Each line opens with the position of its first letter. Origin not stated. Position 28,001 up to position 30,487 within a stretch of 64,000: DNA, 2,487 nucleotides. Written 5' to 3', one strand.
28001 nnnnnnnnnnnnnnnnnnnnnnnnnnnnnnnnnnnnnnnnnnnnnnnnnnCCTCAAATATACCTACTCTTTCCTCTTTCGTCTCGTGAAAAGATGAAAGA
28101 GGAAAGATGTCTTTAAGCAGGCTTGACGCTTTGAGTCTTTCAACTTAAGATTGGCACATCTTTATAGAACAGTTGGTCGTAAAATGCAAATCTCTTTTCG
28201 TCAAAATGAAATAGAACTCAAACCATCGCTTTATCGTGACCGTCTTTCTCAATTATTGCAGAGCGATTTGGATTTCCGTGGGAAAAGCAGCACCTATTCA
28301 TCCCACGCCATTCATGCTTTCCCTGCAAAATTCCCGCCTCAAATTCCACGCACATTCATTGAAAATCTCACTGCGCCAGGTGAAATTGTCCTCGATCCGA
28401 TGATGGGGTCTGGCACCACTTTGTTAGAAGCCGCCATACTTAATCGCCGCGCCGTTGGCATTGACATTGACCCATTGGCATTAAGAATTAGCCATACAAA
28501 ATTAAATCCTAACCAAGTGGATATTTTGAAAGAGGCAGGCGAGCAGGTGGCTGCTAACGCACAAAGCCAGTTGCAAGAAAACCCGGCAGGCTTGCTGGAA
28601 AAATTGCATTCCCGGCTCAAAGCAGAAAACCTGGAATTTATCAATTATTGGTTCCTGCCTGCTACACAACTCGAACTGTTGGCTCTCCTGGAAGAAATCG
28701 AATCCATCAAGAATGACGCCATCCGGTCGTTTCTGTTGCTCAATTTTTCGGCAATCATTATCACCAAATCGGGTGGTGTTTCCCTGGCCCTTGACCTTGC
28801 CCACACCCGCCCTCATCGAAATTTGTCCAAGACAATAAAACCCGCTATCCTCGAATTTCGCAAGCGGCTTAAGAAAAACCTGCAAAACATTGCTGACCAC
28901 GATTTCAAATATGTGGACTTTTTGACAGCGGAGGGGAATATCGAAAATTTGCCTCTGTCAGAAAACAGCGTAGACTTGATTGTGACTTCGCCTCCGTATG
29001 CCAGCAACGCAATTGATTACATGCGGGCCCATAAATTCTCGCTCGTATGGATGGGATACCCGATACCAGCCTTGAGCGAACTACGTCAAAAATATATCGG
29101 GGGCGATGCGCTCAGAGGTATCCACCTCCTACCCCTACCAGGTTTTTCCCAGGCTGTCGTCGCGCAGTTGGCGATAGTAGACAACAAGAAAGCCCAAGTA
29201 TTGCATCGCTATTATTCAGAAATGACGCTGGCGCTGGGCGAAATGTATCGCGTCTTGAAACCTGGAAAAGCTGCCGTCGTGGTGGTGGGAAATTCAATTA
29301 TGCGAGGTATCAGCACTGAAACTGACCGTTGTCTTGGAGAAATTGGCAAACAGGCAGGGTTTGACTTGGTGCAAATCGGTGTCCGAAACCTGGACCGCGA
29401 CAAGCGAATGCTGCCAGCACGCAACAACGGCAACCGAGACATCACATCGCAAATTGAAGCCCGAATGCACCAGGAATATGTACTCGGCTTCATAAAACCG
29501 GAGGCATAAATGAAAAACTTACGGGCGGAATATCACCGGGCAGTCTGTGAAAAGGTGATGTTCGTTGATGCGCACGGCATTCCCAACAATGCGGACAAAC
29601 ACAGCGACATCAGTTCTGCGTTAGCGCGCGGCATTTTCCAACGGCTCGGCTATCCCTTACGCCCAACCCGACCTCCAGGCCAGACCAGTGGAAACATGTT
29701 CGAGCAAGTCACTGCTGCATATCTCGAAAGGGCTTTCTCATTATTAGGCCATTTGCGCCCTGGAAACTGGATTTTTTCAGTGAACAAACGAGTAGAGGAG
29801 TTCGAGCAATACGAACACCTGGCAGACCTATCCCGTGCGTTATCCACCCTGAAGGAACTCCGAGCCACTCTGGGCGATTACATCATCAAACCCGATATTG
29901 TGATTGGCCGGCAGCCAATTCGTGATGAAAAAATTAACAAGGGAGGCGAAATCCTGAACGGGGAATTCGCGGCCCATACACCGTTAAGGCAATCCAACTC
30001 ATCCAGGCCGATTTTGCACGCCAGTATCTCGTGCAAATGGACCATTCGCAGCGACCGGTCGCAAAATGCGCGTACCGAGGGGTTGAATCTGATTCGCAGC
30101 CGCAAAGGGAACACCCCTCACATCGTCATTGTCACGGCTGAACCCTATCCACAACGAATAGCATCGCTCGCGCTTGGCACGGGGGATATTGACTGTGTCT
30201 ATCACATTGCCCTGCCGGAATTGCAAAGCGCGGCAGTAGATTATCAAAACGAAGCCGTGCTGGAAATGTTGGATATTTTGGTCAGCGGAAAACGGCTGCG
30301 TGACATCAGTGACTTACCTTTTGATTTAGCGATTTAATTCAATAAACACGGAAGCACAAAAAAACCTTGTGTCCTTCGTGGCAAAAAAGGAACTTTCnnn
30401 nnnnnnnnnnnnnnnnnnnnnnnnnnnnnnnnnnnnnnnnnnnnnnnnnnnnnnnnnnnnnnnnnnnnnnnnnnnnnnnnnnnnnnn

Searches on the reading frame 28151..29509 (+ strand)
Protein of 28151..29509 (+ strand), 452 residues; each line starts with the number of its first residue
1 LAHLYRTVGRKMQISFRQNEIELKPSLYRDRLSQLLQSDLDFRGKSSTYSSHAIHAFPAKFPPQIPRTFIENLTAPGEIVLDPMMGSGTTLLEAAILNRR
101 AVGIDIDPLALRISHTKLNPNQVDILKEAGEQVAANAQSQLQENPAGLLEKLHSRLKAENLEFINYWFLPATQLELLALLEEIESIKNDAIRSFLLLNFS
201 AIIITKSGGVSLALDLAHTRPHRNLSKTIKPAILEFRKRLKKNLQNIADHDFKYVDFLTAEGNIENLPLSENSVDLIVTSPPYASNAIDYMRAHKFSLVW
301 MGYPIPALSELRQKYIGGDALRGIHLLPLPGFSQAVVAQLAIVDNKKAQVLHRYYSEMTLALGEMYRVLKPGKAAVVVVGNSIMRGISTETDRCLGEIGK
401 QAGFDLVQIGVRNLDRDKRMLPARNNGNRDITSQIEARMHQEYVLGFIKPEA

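Call 85: search_protein_families(library=pfam, proteins=[window:28151-29509:+], max_evalue=0.001)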
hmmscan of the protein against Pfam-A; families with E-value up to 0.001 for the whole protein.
window:28151-29509:+ (452 aa): 5 families
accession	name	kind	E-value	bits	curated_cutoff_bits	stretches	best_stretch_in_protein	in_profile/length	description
PF01555.25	N6_N4_Mtase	-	7.3e-22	78.8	26.7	1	50-113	155-218/221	DNA methylase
PF01170.24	UPF0020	-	8.9e-09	35.8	22.3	1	76-103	28-55/197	RMKL-like, methyltransferase domain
PF08241.18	Methyltransf_11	-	9.8e-08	33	21.2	0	249-279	43-66/95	Methyltransferase domain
PF13649.12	Methyltransf_25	-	1.9e-06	28.9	27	0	80-132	1-57/97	Methyltransferase domain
PF13847.12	Methyltransf_31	-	3.2e-05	24.1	27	0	240-376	41-108/145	Methyltransferase domain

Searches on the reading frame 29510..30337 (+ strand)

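Call 85: search_protein_families(library=pfam, proteins=[window:29510-30337:+], max_evalue=0.001)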
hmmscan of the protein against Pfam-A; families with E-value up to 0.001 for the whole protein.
window:29510-30337:+ (275 aa): 1 family
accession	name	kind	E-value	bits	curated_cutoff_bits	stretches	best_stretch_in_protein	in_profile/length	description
PF09015.16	NgoMIV_restric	-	1.1e-100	336.9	23.2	1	8-275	1-275/275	NgoMIV restriction enzyme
